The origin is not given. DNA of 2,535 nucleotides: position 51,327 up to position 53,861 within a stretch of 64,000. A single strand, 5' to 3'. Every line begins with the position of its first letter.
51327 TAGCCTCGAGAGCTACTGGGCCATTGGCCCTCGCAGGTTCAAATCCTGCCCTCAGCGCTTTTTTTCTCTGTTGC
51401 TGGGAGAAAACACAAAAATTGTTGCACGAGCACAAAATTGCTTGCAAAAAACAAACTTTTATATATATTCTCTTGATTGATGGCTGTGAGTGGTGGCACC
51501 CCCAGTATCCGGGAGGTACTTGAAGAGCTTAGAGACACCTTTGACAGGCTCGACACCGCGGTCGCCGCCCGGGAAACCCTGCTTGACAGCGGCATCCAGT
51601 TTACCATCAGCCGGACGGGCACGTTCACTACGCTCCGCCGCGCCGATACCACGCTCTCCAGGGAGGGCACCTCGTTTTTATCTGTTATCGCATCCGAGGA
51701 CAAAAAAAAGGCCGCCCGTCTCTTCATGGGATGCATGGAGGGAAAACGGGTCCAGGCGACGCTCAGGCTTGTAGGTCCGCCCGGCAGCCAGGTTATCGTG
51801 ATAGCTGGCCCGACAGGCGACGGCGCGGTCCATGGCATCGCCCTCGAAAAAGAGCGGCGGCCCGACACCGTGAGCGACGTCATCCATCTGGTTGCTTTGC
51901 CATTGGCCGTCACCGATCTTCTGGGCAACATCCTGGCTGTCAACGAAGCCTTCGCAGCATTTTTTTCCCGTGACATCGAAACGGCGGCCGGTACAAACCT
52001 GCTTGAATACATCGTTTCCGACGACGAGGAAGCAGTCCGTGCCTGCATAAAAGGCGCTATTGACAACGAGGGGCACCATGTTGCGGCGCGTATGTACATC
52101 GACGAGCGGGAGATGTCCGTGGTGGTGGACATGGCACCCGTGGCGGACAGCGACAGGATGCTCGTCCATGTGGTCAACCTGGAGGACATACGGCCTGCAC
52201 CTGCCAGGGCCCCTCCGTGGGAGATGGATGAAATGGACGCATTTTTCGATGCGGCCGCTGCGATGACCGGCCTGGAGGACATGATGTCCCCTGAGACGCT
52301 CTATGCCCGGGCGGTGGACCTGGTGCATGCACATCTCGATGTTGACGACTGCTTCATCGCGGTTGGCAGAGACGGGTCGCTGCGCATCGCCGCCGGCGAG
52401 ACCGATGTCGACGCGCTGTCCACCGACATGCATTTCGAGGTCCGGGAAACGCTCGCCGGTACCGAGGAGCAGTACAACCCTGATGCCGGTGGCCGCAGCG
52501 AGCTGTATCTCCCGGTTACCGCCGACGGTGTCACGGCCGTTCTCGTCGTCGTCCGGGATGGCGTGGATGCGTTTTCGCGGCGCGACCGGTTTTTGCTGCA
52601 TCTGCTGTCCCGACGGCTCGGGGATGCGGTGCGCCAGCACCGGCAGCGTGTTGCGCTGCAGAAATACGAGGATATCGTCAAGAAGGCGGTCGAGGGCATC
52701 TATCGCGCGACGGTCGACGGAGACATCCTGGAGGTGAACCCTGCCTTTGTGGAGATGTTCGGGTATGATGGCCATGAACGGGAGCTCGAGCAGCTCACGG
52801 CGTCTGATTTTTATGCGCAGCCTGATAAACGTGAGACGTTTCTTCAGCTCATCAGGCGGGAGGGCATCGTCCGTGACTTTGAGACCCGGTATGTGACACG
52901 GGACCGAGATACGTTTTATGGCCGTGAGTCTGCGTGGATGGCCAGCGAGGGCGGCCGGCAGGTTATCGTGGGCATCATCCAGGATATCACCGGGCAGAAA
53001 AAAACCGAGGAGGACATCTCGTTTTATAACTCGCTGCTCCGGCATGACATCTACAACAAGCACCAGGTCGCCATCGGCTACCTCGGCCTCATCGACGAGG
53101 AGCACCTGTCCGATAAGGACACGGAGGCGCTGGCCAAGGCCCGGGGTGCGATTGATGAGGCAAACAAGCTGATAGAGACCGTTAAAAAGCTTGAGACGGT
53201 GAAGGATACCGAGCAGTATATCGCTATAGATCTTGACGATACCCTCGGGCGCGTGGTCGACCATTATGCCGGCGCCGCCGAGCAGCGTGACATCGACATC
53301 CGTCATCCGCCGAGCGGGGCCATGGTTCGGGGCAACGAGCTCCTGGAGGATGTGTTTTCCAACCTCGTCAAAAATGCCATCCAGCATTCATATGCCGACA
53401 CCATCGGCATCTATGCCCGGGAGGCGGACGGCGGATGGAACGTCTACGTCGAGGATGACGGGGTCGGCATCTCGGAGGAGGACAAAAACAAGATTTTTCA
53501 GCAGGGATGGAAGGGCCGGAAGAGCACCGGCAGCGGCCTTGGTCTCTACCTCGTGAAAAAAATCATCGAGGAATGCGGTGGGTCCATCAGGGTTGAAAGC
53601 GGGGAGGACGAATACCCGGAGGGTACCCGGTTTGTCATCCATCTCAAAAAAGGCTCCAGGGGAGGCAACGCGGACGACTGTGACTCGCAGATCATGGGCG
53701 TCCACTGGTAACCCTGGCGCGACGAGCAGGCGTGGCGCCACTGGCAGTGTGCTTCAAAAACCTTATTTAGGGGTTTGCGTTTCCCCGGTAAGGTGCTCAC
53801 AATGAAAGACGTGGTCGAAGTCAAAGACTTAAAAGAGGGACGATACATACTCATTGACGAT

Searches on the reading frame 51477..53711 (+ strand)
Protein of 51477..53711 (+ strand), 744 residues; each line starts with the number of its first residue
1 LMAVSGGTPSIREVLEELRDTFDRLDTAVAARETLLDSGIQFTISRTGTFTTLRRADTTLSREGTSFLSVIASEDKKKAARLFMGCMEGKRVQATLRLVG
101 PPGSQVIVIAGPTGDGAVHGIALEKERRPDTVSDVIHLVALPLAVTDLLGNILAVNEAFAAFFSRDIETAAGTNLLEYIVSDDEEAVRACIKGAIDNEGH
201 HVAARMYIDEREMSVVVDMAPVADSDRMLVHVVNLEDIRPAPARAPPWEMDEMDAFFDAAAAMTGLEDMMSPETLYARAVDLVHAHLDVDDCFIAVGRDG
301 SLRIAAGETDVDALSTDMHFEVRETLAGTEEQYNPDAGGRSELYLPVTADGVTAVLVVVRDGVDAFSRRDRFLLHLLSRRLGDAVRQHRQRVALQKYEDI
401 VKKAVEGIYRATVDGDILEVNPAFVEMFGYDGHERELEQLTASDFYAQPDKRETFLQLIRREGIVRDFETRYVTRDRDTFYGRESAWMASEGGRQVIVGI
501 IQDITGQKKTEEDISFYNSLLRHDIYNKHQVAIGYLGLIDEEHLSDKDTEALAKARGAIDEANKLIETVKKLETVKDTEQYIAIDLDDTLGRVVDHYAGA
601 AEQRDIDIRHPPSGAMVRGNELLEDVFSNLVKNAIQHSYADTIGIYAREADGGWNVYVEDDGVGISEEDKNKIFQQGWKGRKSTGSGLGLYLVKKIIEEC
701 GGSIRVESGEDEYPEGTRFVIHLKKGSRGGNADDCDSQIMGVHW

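Call 67: search_protein_families(library=pfam, proteins=[window:51477-53711:+], max_evalue=0.001)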
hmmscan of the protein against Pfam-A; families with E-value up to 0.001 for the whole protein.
window:51477-53711:+ (744 aa): 8 families
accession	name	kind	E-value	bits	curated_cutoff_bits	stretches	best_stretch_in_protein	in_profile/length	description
PF02518.31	HATPase_c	-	6.4e-23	81.7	26.4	1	622-725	5-109/111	Histidine kinase-, DNA gyrase B-, and HSP90-like ATPase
PF13426.13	PAS_9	-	1.5e-15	57.8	27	1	413-505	9-102/103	PAS domain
PF00989.32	PAS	-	2.5e-15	56.9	22.6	2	136-234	7-109/113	PAS fold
PF13188.13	PAS_8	-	2.1e-11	43.7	21.8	1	396-452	2-57/65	PAS domain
PF08448.16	PAS_4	-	5.8e-06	27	23.1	0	142-228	7-94/110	PAS fold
PF08447.18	PAS_3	-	1.9e-05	25.3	25.6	0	418-489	2-75/89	PAS fold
PF13581.12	HATPase_c_2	-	3.9e-05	24.1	27.4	1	631-704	40-114/127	Histidine kinase-like ATPase domain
PF13185.12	GAF_2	-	5.8e-05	23.8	28.6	1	333-385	82-135/136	GAF domain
